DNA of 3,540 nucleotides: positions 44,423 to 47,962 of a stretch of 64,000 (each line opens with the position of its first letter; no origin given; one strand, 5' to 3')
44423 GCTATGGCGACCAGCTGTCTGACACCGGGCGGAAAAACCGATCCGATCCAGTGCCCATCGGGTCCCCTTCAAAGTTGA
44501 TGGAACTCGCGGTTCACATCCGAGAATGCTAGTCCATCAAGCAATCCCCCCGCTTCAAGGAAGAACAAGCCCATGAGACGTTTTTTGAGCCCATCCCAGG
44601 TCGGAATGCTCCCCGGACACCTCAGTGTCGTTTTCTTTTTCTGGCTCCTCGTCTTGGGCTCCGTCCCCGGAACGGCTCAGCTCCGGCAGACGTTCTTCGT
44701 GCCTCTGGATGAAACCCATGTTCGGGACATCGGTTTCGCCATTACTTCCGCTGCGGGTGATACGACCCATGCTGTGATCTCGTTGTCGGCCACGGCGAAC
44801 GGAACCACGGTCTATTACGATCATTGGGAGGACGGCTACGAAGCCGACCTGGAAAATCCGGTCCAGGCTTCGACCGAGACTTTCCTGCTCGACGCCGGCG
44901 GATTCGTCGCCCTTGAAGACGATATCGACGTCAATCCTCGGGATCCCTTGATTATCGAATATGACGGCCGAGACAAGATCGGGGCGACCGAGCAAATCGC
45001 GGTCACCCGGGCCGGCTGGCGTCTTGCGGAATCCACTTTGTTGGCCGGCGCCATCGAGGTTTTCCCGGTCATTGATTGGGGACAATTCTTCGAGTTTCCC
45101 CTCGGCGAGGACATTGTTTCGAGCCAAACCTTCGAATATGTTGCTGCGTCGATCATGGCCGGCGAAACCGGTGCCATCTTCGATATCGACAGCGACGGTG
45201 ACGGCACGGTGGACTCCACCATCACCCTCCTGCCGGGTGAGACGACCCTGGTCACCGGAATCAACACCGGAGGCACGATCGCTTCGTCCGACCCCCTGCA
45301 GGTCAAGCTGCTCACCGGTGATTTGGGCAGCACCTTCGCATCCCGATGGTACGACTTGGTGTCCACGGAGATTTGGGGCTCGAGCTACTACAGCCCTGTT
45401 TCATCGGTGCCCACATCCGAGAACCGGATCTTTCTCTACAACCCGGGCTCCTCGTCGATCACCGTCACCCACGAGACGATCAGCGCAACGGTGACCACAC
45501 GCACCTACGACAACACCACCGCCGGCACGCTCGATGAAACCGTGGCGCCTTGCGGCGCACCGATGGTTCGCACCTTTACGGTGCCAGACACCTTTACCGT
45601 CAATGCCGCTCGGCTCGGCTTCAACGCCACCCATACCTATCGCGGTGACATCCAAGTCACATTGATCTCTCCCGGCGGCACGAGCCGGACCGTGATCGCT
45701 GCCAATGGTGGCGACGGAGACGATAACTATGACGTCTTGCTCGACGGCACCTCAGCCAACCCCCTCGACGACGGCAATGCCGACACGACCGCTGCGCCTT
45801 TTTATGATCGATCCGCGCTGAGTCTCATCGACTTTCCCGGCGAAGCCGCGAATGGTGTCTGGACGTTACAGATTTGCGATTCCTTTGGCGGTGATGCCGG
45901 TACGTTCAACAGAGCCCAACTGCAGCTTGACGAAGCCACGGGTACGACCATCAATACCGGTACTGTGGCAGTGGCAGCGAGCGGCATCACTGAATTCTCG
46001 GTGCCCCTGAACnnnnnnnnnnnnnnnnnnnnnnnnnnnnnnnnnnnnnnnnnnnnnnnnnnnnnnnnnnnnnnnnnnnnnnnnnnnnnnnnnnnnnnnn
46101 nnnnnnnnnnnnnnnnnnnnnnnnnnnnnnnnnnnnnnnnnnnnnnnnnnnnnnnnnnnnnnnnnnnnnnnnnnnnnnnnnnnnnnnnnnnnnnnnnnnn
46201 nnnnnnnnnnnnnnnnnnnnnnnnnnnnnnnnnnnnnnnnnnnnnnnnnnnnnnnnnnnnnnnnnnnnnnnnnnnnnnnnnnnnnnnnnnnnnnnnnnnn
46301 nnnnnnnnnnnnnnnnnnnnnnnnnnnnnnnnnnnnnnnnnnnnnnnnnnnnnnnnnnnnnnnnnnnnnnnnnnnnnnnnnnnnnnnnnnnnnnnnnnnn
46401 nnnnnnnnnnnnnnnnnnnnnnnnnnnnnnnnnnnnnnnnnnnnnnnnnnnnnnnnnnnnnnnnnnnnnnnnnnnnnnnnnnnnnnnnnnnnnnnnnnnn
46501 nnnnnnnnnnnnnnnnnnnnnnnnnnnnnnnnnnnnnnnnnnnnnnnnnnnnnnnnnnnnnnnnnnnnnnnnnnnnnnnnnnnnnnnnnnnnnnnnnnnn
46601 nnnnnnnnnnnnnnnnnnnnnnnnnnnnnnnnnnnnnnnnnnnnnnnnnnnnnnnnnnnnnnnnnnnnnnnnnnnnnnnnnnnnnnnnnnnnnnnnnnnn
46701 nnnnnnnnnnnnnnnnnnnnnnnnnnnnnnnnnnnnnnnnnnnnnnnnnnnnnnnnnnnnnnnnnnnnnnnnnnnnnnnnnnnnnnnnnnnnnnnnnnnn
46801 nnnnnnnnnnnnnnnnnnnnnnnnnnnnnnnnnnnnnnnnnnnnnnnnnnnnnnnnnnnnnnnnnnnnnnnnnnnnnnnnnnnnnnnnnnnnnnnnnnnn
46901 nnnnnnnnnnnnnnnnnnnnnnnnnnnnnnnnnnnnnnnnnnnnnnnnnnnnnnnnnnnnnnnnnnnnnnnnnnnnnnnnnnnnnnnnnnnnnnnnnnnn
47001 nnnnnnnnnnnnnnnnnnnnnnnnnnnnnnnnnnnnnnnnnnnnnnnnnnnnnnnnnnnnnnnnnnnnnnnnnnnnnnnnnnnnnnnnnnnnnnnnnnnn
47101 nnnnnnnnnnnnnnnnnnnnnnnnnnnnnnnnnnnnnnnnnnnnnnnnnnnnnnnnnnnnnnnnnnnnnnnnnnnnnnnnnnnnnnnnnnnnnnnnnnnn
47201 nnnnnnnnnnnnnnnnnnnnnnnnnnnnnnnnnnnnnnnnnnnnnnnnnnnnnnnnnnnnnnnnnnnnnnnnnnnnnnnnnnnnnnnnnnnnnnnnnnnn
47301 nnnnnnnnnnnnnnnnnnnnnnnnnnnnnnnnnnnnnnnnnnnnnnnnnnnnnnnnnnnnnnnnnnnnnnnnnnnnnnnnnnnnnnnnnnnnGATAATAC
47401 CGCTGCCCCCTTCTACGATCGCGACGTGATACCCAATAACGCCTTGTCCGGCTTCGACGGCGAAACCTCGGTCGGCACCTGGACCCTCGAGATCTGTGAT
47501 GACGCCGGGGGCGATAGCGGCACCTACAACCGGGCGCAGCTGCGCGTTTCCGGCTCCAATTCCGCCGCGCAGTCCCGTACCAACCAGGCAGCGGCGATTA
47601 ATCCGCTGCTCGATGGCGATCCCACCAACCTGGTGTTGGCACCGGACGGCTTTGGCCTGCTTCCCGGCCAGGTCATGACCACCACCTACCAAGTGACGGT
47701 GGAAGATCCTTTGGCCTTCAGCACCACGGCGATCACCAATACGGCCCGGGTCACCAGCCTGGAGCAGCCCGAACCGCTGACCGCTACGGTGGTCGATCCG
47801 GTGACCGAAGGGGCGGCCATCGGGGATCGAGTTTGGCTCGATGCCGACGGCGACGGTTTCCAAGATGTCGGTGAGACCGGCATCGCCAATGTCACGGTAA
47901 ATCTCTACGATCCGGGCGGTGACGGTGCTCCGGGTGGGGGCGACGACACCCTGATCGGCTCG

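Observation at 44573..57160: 4195-aa giant surface protein ending in a gingipain-like (C25) cysteine peptidase domain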

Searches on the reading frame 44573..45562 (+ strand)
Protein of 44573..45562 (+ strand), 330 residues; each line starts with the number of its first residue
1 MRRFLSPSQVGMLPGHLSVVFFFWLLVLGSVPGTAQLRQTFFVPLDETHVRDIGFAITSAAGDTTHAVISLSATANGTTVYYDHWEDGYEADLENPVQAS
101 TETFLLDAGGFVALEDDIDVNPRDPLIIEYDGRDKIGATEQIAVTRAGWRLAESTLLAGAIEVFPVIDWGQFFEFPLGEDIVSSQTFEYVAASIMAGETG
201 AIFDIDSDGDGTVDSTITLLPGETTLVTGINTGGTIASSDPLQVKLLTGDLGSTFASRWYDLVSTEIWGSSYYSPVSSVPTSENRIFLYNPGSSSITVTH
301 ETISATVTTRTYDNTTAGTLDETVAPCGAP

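Call 9: search_protein_families(library=pfam, proteins=[window:44573-45562:+], max_evalue=0.01)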
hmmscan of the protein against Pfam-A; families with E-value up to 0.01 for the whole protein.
window:44573-45562:+ (330 aa): 0 families

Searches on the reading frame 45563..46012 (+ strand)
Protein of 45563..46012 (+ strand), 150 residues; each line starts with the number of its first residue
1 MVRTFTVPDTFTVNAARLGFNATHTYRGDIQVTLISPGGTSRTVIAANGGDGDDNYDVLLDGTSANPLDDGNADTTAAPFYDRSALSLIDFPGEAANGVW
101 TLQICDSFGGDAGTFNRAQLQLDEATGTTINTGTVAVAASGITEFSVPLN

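Call 9: search_protein_families(library=pfam, proteins=[window:45563-46012:+], max_evalue=0.01)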
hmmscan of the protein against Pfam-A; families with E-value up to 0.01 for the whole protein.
window:45563-46012:+ (150 aa): 1 family
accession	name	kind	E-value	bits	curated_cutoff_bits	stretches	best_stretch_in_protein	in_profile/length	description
PF01483.27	P_proprotein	-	8.4e-14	51.9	21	1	18-121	6-85/86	Proprotein convertase P-domain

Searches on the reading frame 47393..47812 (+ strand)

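Call 9: search_protein_families(library=pfam, proteins=[window:47393-47812:+], max_evalue=0.01)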
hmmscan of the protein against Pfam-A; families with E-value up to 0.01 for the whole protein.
window:47393-47812:+ (140 aa): 2 families
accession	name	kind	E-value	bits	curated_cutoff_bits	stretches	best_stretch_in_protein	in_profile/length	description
PF01483.27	P_proprotein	-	0.00032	21.2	21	1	18-51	52-85/86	Proprotein convertase P-domain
PF25549.1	DUF7927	-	0.0092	16.7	31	0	89-128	80-118/132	Domain of unknown function (DUF7927)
